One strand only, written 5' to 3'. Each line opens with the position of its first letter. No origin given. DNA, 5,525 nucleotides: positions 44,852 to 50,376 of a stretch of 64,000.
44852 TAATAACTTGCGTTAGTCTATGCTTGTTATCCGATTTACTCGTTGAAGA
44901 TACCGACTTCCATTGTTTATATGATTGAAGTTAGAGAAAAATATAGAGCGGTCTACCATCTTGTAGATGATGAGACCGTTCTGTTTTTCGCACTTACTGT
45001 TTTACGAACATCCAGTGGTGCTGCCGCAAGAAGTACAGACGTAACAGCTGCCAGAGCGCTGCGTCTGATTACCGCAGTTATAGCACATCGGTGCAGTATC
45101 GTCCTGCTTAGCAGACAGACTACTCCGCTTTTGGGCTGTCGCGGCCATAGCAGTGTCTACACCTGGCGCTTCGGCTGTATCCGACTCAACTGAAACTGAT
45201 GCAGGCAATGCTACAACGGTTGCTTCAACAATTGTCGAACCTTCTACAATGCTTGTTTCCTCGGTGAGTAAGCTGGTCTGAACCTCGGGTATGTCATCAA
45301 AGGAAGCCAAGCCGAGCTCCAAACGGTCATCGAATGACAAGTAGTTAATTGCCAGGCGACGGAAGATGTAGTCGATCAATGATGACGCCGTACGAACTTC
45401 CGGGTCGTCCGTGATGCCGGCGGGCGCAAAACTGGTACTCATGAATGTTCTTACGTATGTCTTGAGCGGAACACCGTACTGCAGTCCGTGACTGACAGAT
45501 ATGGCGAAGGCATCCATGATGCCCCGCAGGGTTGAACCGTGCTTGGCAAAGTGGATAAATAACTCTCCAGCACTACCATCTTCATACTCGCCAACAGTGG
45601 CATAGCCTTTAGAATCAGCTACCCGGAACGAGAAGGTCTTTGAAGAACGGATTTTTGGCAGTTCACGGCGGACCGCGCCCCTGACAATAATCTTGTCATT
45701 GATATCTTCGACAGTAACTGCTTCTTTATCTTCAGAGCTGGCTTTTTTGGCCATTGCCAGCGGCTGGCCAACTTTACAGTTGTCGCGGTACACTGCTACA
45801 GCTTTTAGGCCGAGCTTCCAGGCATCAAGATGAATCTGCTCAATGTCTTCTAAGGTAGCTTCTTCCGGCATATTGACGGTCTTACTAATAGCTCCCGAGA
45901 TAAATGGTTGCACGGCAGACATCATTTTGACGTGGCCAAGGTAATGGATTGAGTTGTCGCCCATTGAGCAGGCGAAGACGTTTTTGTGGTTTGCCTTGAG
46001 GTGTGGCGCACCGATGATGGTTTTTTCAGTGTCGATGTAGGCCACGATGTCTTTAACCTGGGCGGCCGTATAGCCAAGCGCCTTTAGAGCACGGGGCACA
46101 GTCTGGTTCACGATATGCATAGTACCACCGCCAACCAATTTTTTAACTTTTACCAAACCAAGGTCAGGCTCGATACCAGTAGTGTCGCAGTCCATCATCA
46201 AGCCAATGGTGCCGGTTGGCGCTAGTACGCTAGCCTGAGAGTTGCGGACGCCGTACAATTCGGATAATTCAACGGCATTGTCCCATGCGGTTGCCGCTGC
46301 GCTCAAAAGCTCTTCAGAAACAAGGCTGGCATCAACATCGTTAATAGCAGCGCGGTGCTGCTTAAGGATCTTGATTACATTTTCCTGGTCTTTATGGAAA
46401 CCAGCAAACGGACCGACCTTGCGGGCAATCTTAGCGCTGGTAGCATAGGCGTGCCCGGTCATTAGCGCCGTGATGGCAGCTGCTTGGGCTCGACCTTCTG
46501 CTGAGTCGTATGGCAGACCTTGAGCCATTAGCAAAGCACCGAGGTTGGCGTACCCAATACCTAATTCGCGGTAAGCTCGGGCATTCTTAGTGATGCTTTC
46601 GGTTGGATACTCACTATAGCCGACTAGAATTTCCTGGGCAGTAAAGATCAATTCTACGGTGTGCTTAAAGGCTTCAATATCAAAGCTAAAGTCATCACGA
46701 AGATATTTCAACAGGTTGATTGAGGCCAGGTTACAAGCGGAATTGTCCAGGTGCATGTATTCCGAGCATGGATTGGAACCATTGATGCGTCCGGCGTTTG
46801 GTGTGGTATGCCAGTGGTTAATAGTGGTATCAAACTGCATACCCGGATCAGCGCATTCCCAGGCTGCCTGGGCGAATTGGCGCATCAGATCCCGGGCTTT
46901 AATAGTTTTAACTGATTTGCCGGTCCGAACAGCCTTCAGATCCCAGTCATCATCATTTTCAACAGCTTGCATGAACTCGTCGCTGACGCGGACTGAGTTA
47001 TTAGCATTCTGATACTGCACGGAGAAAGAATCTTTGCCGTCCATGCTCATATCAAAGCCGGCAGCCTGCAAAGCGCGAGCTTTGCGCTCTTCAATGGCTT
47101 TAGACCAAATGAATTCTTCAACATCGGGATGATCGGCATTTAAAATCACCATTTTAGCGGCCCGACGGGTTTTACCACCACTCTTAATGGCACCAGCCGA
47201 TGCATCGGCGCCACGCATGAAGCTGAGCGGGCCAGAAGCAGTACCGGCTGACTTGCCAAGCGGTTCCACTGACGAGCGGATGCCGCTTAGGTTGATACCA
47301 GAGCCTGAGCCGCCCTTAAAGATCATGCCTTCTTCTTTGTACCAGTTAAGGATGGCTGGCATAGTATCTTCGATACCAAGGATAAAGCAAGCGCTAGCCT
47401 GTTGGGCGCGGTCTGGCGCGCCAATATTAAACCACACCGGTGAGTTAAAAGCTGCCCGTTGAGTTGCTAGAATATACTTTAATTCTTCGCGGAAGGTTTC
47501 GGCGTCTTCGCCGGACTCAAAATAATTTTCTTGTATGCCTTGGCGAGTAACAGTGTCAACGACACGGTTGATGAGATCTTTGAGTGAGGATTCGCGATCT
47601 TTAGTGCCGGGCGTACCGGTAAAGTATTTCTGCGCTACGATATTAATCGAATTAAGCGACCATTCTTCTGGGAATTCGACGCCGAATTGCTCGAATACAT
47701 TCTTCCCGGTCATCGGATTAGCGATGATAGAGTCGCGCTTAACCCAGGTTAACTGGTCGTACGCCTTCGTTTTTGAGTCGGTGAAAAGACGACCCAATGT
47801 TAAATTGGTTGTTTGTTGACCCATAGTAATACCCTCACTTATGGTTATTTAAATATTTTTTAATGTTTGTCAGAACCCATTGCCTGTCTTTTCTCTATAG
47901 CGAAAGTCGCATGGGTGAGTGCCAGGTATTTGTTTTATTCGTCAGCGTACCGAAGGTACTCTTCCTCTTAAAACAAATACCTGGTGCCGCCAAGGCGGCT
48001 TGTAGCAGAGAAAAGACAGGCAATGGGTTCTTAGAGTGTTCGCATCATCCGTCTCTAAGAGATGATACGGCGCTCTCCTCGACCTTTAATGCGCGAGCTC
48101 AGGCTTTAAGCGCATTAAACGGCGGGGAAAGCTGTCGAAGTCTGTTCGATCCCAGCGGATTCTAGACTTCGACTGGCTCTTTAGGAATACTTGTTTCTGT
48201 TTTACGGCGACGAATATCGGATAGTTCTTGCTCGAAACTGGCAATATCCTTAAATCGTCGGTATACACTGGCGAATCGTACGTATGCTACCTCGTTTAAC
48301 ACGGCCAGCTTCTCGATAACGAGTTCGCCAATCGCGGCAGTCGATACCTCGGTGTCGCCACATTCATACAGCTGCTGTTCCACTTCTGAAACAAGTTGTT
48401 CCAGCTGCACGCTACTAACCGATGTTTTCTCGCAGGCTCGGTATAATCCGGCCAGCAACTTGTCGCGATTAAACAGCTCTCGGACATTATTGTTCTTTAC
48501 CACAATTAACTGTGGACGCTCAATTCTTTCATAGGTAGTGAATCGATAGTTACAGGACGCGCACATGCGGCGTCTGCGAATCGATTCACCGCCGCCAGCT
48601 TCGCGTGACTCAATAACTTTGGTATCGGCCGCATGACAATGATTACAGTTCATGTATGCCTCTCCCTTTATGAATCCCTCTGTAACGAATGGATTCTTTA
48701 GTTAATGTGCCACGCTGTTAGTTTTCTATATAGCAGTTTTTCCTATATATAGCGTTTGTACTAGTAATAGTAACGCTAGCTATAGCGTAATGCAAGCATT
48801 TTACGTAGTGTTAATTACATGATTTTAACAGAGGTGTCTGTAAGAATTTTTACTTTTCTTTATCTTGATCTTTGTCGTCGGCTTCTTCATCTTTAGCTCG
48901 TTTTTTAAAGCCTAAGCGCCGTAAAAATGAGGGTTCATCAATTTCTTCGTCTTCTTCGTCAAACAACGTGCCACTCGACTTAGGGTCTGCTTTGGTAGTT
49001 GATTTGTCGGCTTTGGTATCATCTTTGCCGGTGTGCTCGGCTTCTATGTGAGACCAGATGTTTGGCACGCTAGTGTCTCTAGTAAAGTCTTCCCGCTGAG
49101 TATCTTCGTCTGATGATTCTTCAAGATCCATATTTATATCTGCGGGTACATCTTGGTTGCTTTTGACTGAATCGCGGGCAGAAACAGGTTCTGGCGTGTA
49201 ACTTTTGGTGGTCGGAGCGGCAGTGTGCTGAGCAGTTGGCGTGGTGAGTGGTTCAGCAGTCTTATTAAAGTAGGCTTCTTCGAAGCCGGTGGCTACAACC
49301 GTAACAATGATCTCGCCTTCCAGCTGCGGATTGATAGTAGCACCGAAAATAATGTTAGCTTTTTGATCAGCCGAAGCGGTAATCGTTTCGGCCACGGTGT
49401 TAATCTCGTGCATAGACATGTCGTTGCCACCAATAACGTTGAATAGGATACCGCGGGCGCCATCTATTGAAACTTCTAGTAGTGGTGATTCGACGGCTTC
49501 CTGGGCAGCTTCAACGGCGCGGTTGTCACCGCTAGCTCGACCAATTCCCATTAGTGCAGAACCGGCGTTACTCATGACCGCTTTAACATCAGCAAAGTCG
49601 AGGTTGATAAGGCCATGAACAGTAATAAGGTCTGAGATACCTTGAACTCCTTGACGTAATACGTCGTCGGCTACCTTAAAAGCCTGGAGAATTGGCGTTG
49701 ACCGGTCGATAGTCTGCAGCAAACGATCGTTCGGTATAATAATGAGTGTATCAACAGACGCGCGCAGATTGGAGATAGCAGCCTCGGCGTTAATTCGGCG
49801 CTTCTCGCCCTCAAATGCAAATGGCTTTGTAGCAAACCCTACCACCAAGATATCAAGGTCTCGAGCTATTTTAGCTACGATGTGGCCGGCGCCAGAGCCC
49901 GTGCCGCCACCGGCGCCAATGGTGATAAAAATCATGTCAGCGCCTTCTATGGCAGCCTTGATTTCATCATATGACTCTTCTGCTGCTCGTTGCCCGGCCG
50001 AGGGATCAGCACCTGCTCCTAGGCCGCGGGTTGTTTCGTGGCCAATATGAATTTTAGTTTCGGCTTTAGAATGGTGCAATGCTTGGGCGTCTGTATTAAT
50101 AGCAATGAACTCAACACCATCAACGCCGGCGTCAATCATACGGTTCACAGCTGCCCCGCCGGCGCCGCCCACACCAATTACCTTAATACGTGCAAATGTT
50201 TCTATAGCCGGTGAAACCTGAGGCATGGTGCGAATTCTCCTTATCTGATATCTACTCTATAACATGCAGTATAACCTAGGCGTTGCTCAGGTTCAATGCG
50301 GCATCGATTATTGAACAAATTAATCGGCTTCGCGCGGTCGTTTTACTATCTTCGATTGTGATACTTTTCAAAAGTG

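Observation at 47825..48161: About 340-nt nrdR-nrdJ spacer built almost entirely of nested perfect inverted repeats (unclassified structured RNA or MITE-like insert)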

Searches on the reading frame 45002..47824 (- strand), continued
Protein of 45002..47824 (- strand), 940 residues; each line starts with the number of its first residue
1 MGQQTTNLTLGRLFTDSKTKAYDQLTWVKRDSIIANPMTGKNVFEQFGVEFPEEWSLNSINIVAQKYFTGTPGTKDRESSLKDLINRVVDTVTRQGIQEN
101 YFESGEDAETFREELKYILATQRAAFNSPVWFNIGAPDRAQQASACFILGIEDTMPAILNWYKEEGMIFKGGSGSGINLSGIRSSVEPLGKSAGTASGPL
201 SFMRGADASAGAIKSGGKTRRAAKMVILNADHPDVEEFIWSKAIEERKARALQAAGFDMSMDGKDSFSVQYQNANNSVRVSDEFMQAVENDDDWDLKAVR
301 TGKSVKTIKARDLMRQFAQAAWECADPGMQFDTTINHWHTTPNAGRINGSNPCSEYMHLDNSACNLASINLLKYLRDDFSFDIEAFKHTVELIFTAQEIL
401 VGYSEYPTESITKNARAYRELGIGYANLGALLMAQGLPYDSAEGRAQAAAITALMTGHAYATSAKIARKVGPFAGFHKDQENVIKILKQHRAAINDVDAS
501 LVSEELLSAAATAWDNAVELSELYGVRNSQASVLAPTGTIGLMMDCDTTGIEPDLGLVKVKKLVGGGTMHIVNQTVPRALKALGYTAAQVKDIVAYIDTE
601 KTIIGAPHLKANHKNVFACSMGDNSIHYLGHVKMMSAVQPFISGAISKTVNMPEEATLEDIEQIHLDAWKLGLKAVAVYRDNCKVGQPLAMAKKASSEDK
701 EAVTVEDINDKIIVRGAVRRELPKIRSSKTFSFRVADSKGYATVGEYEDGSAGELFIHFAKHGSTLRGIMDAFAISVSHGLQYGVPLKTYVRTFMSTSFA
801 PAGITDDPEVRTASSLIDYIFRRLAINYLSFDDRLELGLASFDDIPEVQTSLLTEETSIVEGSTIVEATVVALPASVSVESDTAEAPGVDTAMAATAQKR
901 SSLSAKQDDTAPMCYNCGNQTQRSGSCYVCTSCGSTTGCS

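Call 20: find_encoding_contigs(protein=P0004, flank=3000, max_places=2)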
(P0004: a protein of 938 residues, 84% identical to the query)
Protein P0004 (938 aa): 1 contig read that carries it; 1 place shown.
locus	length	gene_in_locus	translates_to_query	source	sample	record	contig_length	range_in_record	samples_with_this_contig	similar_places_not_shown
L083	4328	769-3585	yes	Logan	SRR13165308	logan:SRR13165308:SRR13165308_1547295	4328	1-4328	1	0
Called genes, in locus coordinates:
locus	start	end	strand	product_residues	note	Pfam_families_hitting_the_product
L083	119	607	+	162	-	PF22811:Zn_ribbon_NrdR, PF03477:ATP-cone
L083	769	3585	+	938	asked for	PF08471:Ribonuc_red_2_N, PF02867:Ribonuc_red_lgC, PF12637:TSCPD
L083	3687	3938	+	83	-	-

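Call 48: find_encoding_contigs(protein=P0001, flank=10000, max_places=10)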
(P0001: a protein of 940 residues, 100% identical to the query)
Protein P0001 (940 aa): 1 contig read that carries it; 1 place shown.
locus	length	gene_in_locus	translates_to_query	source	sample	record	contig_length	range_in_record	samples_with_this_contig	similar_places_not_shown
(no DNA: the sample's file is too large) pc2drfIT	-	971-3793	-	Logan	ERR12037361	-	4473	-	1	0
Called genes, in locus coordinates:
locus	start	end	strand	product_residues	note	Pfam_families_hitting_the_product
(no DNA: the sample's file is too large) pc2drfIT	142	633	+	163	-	PF22811:Zn_ribbon_NrdR, PF03477:ATP-cone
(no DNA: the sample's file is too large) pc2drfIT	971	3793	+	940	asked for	PF08471:Ribonuc_red_2_N, PF02867:Ribonuc_red_lgC, PF12637:TSCPD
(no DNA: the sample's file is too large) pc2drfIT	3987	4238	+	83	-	-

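Call 71: search_protein_families(library=pfam, proteins=[L081:3314-3610:-], max_evalue=0.1)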
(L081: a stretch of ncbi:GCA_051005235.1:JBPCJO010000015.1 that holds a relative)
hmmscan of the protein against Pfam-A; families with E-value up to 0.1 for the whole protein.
L081:3314-3610:- (98 aa): 2 families
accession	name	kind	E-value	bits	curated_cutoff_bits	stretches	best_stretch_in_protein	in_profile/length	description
PF04221.18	RelB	-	0.0055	17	22.4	1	10-72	3-66/82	RelB antitoxin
PF22215.1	MLKL_N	-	0.013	15.4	27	1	20-88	22-89/142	Mixed lineage kinase domain-like N-terminal domain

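Call 82: list_cluster_members(proteins=[P0001])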
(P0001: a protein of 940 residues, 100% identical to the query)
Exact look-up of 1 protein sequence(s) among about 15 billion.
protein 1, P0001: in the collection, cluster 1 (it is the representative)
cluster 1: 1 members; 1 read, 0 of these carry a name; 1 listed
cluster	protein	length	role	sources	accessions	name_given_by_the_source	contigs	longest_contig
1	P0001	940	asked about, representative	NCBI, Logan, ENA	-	-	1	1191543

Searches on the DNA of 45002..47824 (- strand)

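Call 27: search_rna_families(sources=[L013, L039, L008, L004, L010, L083], threshold=evalue, max_evalue=1)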
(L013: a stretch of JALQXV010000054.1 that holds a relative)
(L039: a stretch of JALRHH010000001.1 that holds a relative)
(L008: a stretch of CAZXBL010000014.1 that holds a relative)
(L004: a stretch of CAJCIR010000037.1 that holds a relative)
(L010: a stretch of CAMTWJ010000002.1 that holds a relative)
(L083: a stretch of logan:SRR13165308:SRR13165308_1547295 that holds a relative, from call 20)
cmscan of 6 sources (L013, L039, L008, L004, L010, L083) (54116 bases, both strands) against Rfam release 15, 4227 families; matches with E-value up to 1: 1.
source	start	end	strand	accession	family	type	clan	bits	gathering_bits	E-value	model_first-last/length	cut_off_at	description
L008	1483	1512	-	RF03268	mir-1911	Gene; miRNA;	-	24.8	88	0.78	15-44/59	no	mir-1911 microRNA precursor family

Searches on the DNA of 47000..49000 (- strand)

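Call 4: search_rna_families(source=window, start=47000, end=49000, threshold=evalue, max_evalue=10, show_alignments=3)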
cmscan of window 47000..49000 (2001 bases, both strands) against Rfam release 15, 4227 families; matches with E-value up to 10: 2.
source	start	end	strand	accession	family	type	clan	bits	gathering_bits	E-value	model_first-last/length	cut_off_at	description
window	48872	48966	-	RF00348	snoR9_plant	Gene; snRNA; snoRNA; CD-box;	-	21.8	43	1.9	1-129/129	no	Small nucleolar RNA snoR9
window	47356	47423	+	RF01811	PtaRNA1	Gene; antitoxin;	-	19.8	47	0.67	1-72/72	no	Plasmid transferred anti-sense RNA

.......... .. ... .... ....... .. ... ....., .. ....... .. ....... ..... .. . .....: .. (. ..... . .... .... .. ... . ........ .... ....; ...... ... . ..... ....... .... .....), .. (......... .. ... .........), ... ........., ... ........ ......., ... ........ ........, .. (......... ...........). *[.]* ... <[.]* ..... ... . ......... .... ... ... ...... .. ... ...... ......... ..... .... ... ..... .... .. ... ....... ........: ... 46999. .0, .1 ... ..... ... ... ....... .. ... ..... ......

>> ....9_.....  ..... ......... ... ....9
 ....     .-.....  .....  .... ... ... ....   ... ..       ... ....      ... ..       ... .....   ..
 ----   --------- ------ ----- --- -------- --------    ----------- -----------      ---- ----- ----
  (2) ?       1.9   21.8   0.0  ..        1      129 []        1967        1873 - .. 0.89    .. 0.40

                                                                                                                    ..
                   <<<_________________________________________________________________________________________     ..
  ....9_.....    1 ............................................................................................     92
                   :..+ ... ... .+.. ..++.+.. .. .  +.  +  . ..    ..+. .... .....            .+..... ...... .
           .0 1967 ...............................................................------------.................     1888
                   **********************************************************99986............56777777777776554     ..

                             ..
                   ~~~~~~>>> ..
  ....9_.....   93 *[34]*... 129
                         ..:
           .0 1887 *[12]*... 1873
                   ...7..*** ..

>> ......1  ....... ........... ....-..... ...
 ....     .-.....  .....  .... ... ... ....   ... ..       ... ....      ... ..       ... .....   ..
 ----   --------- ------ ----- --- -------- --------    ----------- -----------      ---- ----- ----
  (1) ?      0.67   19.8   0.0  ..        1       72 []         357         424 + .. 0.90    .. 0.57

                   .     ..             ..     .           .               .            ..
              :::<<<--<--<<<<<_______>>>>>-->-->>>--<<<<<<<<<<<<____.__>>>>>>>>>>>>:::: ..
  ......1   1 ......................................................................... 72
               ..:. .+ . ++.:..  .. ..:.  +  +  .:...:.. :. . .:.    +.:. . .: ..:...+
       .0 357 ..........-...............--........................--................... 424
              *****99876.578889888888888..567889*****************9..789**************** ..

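Call 54: search_dna_similar(query=window:47872-48031:-, collection=phages, mode=distant, max_evalue=0.1)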
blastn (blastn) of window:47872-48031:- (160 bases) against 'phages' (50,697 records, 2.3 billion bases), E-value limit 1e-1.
No match.

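Call 55: search_dna_similar(query=window:47872-48031:-, collection=plasmids, mode=distant, max_evalue=0.1)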
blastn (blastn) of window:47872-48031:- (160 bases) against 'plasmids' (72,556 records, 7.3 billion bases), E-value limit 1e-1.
No match.

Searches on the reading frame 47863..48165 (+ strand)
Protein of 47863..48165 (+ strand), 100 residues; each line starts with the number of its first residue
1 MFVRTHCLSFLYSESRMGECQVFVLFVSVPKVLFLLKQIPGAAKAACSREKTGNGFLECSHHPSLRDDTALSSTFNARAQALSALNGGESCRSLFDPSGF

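Call 71: search_protein_families(library=pfam, proteins=[window:47863-48165:+], max_evalue=0.1)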
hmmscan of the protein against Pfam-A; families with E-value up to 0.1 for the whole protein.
window:47863-48165:+ (100 aa): 0 families

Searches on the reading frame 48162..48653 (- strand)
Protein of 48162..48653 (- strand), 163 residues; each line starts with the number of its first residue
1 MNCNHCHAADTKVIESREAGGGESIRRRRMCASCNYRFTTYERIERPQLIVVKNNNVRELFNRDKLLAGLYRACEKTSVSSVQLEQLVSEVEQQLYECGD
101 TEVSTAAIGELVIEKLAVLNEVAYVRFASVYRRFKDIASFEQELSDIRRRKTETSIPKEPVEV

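Call 8: search_protein_families(library=pfam, proteins=[window:48162-48653:-])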
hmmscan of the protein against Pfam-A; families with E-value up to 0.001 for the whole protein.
window:48162-48653:- (163 aa): 2 families
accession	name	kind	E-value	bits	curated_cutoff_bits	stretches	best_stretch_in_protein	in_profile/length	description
PF03477.21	ATP-cone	-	1.7e-20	73.8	25.8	1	50-136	2-87/88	ATP cone domain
PF22811.2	Zn_ribbon_NrdR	-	1.2e-18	67.2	27.2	1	1-42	1-42/42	Transcriptional repressor NrdR-like, N-terminal domain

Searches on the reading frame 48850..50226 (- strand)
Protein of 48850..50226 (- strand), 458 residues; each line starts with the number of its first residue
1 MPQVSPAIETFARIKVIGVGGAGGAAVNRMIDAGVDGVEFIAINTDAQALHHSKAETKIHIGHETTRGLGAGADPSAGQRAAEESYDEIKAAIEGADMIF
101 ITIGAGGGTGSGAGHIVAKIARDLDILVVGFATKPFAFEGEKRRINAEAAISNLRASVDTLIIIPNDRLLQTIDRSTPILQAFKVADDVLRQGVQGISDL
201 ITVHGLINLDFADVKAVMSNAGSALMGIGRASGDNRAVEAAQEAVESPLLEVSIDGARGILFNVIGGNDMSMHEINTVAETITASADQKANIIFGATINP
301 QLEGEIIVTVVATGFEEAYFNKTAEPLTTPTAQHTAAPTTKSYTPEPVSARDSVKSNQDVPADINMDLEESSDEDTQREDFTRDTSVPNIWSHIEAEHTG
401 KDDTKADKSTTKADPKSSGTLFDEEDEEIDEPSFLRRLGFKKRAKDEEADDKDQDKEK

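Call 8: search_protein_families(library=pfam, proteins=[window:48850-50226:-])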
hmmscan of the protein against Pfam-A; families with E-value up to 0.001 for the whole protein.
window:48850-50226:- (458 aa): 2 families
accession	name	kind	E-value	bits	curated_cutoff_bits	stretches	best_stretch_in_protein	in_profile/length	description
PF00091.31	Tubulin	-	6.5e-49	167.2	33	1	13-173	1-189/190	Tubulin/FtsZ family, GTPase domain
PF12327.13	FtsZ_C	-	3.4e-35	120.7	27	1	222-316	1-95/95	FtsZ family, C-terminal domain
